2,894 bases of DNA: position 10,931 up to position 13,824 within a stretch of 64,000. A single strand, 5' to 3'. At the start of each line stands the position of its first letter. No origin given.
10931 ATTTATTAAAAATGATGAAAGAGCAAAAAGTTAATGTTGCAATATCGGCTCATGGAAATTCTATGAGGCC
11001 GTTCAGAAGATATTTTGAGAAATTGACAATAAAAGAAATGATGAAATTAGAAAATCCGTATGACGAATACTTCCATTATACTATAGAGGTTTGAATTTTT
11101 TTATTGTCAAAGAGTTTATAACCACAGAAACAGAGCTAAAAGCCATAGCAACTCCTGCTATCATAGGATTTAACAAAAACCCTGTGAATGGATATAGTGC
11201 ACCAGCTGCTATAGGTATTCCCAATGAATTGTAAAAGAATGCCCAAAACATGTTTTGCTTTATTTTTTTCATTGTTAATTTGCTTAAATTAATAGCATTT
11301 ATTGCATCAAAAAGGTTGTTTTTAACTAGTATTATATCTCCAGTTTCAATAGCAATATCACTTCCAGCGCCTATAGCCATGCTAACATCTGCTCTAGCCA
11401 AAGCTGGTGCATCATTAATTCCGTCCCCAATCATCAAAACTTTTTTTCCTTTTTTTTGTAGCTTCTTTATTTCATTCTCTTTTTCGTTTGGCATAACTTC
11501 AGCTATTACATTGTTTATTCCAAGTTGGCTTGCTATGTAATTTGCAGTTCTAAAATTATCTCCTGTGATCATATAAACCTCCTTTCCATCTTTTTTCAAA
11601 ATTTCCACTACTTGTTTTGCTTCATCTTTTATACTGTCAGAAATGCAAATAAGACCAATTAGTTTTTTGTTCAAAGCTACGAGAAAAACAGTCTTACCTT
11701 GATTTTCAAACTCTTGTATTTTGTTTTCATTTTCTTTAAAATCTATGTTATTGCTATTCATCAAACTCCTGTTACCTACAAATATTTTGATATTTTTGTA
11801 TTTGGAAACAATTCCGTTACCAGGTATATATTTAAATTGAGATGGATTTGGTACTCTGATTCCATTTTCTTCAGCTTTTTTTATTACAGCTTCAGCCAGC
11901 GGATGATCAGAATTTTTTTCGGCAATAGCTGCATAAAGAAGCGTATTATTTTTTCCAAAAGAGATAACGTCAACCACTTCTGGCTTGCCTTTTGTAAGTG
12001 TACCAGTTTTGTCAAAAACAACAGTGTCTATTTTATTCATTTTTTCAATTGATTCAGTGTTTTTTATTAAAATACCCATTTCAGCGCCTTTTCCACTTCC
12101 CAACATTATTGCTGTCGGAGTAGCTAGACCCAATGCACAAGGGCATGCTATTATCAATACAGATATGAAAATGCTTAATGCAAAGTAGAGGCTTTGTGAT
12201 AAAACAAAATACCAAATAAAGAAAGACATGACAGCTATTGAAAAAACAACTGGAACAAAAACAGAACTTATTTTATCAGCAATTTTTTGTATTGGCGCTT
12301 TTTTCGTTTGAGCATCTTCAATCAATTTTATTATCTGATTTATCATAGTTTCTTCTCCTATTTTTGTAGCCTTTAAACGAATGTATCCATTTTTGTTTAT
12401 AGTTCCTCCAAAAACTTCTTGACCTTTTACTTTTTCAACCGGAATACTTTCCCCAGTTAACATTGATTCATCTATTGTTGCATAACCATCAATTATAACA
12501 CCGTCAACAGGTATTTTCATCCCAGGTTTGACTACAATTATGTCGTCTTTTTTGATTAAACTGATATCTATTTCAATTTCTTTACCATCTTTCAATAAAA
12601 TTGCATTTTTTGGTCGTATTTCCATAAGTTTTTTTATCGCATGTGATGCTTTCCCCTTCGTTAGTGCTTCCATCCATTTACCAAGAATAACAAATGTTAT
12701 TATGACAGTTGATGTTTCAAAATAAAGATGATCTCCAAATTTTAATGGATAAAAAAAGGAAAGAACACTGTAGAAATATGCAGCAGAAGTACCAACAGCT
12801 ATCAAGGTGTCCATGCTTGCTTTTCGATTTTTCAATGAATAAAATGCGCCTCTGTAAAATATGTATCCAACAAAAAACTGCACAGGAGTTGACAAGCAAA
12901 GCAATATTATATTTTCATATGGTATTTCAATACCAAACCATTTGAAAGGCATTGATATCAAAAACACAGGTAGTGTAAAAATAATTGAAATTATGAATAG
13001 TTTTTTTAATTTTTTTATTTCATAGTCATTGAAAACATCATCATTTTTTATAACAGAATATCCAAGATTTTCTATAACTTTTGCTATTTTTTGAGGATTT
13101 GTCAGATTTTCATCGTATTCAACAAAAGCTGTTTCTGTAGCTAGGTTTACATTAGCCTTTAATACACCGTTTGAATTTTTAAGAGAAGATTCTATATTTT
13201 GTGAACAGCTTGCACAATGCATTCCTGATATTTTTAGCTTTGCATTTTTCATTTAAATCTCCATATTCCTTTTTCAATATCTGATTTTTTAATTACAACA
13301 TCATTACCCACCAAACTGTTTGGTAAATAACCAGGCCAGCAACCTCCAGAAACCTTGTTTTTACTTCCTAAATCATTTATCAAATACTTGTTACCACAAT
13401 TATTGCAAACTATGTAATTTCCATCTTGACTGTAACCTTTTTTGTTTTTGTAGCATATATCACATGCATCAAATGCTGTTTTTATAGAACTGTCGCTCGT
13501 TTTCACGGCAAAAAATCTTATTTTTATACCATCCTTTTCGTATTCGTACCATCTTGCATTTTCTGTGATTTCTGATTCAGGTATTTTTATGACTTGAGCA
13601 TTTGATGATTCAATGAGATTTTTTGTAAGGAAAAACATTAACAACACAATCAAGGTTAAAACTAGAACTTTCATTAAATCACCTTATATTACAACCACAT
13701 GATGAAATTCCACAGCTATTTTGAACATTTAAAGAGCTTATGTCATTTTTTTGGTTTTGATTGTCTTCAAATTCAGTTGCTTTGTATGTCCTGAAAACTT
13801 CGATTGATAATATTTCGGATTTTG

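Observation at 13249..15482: copA operon with unusual accessory genes: membrane-anchored wHTH (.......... loop), HMA–TM–HMA protein and a secreted Cys-rich protein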

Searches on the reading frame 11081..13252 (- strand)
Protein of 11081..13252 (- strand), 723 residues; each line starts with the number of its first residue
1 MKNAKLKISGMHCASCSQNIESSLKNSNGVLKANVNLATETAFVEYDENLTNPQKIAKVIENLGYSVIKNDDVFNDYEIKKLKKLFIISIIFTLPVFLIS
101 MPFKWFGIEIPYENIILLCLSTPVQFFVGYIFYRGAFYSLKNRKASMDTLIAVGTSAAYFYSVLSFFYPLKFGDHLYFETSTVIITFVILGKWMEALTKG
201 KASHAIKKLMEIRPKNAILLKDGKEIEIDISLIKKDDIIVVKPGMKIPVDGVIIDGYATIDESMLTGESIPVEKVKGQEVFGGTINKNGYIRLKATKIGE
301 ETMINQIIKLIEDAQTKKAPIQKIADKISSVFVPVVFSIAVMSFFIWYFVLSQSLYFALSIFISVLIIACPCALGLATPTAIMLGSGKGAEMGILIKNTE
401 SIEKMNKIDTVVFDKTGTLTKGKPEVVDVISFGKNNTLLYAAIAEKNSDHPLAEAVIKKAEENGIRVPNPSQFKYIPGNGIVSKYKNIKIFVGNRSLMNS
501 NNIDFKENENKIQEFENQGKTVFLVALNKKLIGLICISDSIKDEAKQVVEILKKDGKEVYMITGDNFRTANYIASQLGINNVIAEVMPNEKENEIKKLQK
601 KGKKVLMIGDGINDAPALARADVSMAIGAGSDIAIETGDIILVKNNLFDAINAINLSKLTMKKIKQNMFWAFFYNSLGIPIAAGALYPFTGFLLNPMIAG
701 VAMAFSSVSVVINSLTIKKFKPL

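Call 3: search_protein_families(library=pfam, proteins=[window:11081-13252:-], max_evalue=0.1)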
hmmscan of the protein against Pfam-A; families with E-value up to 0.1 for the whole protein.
window:11081-13252:- (723 aa): 4 families
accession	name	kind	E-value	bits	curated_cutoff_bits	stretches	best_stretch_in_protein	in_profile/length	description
PF00122.25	E1-E2_ATPase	-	3.6e-61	206.3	28.1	1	213-391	3-180/181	E1-E2 ATPase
PF00702.32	Hydrolase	-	1e-39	137.4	26.4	1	408-622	1-191/191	haloacid dehalogenase-like hydrolase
PF00403.32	HMA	-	6.7e-18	65.3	24.8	1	6-65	2-61/62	Heavy-metal-associated domain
PF08282.18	Hydrolase_3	-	0.00024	21.4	20.9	1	595-651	196-251/255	haloacid dehalogenase-like hydrolase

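Call 4: search_protein_families(library=ncbifam, proteins=[window:11081-13252:-], max_evalue=0.1)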
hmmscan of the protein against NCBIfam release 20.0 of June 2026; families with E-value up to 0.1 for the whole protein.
window:11081-13252:- (723 aa): 45 families (the best 25 are shown)
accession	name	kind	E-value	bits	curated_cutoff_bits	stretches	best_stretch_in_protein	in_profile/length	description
NF007952.0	PRK10671.1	equivalog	3.7e-204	680.4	1316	1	4-722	105-836/838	copper-exporting P-type ATPase CopA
TIGR01525.1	ATPase-IB_hvy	subfamily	2.4e-201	670.4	346.25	1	147-716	1-559/560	heavy metal translocating P-type ATPase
TIGR01511.1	ATPase-IB1_Cu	subfamily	1.4e-194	648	397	1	129-718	2-542/542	copper-translocating P-type ATPase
NF008262.1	PRK11033.1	equivalog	1.4e-132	443.6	1005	1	5-672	44-689/731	zinc/cadmium/mercury/lead-transporting ATPase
TIGR01512.1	ATPase-IB2_Cd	subfamily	3.4e-123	412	313.5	2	180-464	20-287/494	cadmium family heavy metal-translocating P-type ATPase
NF033775.1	P_type_ZntA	exception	2.1e-116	390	1240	1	6-675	52-693/732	Zn(II)/Cd(II)/Pb(II) translocating P-type ATPase ZntA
TIGR01494.1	ATPase_P-type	subfamily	2.4e-97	326.4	62.3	1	183-686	1-464/478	HAD-IC family P-type ATPase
TIGR01647.1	ATPase-IIIA_H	equivalog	6.4e-61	206.5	615.5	2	182-584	59-486/755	plasma-membrane proton-efflux P-type ATPase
TIGR01497.1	kdpB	equivalog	1.6e-56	191.8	527.9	1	181-658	69-564/675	potassium-transporting ATPase subunit KdpB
NF010609.0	PRK14010.1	equivalog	1.4e-51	175.6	1323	1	182-652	70-553/673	K(+)-transporting ATPase subunit B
TIGR01517.1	ATPase-IIB_Ca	equivalog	3.2e-44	151.3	507.05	2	184-436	124-388/882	calcium-translocating P-type ATPase, PMCA-type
TIGR01522.1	ATPase-IIA2_Ca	equivalog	1e-36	126.1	798.3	3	201-442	103-353/854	calcium-transporting P-type ATPase, PMR1-type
TIGR01657.1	P-ATPase-V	hypoth_equivalog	5.7e-36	123.5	618.25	4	173-276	189-292/1055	ATP13A2 family polyamine export P-type ATPase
TIGR01116.1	ATPase-IIA1_Ca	equivalog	6.8e-35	120.4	703.4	2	182-438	31-295/799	calcium-translocating P-type ATPase, SERCA-type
TIGR01106.1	ATPase-IIC_X-K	subfamily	2.7e-30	105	946.1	2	174-448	102-381/997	Na,H/K antiporter P-type ATPase subunit alpha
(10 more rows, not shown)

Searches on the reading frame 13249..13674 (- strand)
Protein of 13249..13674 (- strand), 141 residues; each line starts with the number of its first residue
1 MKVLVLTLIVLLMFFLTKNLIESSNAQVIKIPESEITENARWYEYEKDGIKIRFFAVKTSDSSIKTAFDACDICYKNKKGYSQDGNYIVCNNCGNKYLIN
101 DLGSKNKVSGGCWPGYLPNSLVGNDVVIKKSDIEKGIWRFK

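Call 3: search_protein_families(library=pfam, proteins=[window:13249-13674:-], max_evalue=0.1)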
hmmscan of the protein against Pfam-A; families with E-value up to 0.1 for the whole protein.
window:13249-13674:- (141 aa): 1 family
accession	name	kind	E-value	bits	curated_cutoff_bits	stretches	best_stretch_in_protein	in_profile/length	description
PF10080.14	FtrD-like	-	1.1e-26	93.3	26.3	1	38-139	4-100/101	Membrane iron-sulfur containing protein FtrD-like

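Call 4: search_protein_families(library=ncbifam, proteins=[window:13249-13674:-], max_evalue=0.1)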
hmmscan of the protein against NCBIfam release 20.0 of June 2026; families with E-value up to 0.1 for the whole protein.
window:13249-13674:- (141 aa): 1 family
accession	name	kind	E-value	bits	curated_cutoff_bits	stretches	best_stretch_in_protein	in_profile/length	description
NF009145.0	PRK12496.1-2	equivalog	0.027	14.1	223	1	50-96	114-158/167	hypothetical protein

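Call 14: search_solved_structures(query=window:13249-13674:-, max_evalue=1, show_alignments=2)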
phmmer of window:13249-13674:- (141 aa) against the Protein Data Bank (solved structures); distinct sequences matched with E-value up to 1: 5.
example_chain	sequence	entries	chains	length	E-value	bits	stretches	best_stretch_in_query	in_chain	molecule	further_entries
3e1k_A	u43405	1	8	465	0.34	14.3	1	30-112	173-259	Galactose/lactose metabolism regulatory protein GAL80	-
2nvw_A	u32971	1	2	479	0.36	14.3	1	30-112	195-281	Galactose/lactose metabolism regulatory protein GAL80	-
2hq4_A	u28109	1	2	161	0.56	13.6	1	74-113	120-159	Hypothetical protein PH1570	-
4up0_A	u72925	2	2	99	0.6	13.5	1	40-85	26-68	PYGOPUS HOMOLOG 2, B-CELL CLL/LYMPHOMA 9-LIKE PROTEIN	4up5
7t9x_A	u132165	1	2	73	0.8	13.1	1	67-104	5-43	Peroxisome assembly protein 12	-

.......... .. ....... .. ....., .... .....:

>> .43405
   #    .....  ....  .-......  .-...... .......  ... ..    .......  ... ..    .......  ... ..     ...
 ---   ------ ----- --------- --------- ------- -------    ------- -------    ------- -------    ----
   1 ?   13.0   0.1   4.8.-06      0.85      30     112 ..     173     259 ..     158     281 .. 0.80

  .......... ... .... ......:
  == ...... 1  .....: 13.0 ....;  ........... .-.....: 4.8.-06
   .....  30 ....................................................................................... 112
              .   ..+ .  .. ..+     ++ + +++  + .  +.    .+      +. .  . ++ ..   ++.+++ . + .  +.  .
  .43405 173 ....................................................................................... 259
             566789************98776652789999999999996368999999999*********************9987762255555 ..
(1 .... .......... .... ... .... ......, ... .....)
